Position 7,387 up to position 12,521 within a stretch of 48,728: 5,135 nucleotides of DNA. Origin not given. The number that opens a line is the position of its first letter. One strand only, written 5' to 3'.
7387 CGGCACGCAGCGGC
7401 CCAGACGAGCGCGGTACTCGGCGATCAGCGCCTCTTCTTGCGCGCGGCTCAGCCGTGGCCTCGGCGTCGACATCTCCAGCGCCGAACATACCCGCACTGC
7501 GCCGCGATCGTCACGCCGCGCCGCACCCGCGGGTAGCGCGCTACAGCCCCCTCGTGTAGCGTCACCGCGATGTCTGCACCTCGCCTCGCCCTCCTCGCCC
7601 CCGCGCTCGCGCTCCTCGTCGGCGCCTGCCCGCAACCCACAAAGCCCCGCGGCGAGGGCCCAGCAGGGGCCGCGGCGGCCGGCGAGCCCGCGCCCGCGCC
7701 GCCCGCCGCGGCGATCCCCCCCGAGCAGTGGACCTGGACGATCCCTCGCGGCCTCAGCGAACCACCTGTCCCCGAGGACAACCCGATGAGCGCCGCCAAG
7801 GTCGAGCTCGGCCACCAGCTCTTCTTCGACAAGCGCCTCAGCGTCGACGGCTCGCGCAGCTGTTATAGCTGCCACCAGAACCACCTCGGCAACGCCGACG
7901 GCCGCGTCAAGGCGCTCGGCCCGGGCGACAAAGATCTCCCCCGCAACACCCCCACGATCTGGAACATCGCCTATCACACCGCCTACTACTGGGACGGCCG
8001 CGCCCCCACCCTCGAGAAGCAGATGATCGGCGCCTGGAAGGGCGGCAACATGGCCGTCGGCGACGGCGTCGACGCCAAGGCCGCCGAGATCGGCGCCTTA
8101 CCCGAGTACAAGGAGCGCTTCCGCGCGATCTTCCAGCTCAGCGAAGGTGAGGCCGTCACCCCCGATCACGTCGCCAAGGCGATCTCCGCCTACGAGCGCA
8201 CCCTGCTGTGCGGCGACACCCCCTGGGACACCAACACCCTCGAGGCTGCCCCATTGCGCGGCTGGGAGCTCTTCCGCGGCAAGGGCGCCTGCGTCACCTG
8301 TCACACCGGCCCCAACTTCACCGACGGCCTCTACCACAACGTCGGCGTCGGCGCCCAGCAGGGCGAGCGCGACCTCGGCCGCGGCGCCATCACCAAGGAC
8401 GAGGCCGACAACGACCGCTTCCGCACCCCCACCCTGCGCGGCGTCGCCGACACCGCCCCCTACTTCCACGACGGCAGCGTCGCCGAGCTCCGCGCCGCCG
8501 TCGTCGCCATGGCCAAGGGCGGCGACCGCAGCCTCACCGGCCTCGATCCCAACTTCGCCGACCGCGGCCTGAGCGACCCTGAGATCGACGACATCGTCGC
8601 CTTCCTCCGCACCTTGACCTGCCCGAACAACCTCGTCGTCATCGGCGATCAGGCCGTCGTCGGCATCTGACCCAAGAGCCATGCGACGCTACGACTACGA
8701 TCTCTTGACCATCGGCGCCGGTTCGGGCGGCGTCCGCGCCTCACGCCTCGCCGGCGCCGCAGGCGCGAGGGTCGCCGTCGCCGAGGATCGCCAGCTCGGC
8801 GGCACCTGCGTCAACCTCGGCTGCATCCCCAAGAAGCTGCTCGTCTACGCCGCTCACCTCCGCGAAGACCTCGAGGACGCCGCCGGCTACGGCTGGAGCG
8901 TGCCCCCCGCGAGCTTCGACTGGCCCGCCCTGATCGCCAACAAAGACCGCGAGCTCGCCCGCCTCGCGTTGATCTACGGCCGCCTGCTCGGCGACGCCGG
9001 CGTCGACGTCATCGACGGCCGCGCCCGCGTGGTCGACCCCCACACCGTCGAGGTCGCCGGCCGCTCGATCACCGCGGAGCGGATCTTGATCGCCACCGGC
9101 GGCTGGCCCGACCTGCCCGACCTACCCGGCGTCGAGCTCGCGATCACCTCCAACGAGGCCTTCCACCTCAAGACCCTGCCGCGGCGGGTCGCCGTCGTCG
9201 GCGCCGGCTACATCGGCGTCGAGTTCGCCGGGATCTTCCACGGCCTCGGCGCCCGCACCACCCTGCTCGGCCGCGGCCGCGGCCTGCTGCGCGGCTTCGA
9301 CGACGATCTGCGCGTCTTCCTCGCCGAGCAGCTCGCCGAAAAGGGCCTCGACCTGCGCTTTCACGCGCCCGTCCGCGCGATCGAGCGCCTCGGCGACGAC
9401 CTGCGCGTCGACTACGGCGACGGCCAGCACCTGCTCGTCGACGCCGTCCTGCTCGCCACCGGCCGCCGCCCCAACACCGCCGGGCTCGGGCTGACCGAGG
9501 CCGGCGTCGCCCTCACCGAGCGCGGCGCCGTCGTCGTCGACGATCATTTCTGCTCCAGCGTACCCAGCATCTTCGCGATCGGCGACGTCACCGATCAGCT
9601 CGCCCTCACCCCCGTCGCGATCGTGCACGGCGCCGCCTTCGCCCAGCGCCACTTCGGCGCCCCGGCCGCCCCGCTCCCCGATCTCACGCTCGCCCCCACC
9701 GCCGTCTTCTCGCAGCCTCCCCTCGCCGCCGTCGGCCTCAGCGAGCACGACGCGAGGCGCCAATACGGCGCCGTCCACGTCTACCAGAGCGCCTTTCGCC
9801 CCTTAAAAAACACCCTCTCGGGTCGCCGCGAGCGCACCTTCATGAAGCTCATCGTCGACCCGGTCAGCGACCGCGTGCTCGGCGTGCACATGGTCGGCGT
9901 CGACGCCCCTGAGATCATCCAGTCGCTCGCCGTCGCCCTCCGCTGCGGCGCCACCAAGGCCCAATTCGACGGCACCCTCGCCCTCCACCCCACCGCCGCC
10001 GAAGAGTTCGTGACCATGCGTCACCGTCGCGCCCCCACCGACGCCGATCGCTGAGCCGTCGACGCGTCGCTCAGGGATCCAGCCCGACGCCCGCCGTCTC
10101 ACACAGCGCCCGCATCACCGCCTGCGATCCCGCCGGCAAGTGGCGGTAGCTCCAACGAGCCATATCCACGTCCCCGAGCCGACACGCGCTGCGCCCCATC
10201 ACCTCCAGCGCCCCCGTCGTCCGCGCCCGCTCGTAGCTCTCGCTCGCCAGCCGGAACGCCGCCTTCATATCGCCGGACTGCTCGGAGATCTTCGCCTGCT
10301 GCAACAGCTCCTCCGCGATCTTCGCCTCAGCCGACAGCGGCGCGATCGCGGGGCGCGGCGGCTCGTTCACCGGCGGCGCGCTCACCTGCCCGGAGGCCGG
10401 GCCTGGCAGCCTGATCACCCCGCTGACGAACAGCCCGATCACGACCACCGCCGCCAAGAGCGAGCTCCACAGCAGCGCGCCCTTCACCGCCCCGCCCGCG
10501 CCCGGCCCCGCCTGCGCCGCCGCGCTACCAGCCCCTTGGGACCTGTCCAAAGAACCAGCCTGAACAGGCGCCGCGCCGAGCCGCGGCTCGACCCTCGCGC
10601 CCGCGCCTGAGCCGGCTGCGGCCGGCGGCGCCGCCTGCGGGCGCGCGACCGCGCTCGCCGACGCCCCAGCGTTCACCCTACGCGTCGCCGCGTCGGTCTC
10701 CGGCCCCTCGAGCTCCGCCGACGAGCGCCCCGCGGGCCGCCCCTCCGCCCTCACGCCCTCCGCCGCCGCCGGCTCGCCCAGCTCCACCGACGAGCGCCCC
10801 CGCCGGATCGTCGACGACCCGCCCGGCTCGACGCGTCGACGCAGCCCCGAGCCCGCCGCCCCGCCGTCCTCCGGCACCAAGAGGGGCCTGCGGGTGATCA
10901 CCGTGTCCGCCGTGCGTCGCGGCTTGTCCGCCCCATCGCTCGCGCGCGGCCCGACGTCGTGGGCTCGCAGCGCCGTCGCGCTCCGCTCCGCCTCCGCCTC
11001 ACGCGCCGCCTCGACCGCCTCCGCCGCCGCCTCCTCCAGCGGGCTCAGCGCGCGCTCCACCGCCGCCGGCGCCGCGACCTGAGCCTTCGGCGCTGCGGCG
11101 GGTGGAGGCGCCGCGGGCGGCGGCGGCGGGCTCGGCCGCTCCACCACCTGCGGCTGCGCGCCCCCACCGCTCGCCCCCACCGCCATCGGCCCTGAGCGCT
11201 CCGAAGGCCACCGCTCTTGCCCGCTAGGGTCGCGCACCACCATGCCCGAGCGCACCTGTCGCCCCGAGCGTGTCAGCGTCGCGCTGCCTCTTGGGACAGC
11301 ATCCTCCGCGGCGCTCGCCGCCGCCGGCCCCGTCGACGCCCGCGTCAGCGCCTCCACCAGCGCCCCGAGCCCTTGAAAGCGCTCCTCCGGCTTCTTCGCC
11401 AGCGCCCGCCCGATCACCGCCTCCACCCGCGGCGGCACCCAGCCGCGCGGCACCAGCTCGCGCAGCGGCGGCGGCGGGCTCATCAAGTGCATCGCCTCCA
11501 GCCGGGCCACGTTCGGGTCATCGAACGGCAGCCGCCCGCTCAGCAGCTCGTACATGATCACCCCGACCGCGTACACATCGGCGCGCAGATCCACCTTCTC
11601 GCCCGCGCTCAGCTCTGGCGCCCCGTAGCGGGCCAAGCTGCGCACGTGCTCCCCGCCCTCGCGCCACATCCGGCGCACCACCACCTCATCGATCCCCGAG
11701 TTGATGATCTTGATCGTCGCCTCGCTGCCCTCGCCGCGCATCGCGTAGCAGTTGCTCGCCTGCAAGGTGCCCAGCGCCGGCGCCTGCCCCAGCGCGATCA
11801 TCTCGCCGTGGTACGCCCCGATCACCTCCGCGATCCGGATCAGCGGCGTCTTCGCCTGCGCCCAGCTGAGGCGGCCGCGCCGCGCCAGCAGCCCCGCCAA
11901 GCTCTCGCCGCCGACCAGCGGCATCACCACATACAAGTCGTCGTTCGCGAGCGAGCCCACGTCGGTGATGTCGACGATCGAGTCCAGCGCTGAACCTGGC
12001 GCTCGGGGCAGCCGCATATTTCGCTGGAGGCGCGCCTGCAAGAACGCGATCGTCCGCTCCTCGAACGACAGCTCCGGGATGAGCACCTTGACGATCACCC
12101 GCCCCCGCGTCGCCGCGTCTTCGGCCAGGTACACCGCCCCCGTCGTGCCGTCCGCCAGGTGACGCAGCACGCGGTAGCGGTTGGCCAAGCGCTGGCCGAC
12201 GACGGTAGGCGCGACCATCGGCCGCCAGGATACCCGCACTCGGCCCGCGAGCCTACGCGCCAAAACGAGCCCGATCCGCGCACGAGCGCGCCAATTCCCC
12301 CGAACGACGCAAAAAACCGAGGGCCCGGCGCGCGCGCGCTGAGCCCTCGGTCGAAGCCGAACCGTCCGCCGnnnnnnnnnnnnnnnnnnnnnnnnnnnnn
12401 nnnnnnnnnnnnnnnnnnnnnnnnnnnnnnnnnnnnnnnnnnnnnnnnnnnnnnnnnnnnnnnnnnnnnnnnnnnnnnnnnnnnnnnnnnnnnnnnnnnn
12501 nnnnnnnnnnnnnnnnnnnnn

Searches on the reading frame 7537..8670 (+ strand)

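Call 82: search_protein_families(library=pfam, proteins=[window:7537-8670:+], max_evalue=0.001)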
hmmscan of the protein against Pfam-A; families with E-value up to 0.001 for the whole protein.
window:7537-8670:+ (377 aa): 4 families
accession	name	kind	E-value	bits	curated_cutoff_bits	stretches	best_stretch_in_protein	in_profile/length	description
PF03150.19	CCP_MauG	-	1.4e-42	146.3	25.6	1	87-232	2-142/149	Di-haem cytochrome c peroxidase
PF00034.26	Cytochrom_C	-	3.2e-10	41.6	21.3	1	242-360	4-89/90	Cytochrome c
PF21419.2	RoxA-like_Cyt-c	-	1.7e-05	24.7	26.7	1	297-319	4-26/39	RoxA-like, cytochrome c-like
PF13442.11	Cytochrome_CBB3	-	0.00046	20.9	27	0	238-357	2-68/68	Cytochrome C oxidase, cbb3-type, subunit III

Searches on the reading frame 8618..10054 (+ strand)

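Call 82: search_protein_families(library=pfam, proteins=[window:8618-10054:+], max_evalue=0.001)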
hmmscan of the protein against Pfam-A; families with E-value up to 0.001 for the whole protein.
window:8618-10054:+ (478 aa): 6 families
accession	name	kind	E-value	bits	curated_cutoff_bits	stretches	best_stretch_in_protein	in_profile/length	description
PF07992.20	Pyr_redox_2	-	1.4e-68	231.9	26.1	1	27-338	1-291/291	Pyridine nucleotide-disulphide oxidoreductase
PF02852.28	Pyr_redox_dim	-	4.6e-33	114.2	25.3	1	360-467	2-109/110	Pyridine nucleotide-disulphide oxidoreductase, dimerisation domain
PF00070.33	Pyr_redox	-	2.5e-17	63.6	22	1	190-261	1-72/82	Pyridine nucleotide-disulphide oxidoreductase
PF13738.12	Pyr_redox_3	-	5.3e-13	49.3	30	1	142-322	114-305/305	Pyridine nucleotide-disulphide oxidoreductase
PF03486.20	HI0933_like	-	0.00018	21.5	50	0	234-305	114-185/244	HI0933-like protein Rossmann domain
PF01593.30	Amino_oxidase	-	0.00019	21.3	19.8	1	235-281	206-254/443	Flavin containing amine oxidoreductase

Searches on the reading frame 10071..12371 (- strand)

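Call 82: search_protein_families(library=pfam, proteins=[window:10071-12371:-], max_evalue=0.001)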
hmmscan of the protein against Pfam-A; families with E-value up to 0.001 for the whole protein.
window:10071-12371:- (766 aa): 2 families
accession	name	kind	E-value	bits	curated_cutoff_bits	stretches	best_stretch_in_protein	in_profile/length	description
PF00069.31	Pkinase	-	2.9e-13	50.2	31.7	1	66-331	1-251/263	Protein kinase domain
PF07714.23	PK_Tyr_Ser-Thr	-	1.1e-07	31.9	23.1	1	69-331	4-248/258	Protein tyrosine and serine/threonine kinase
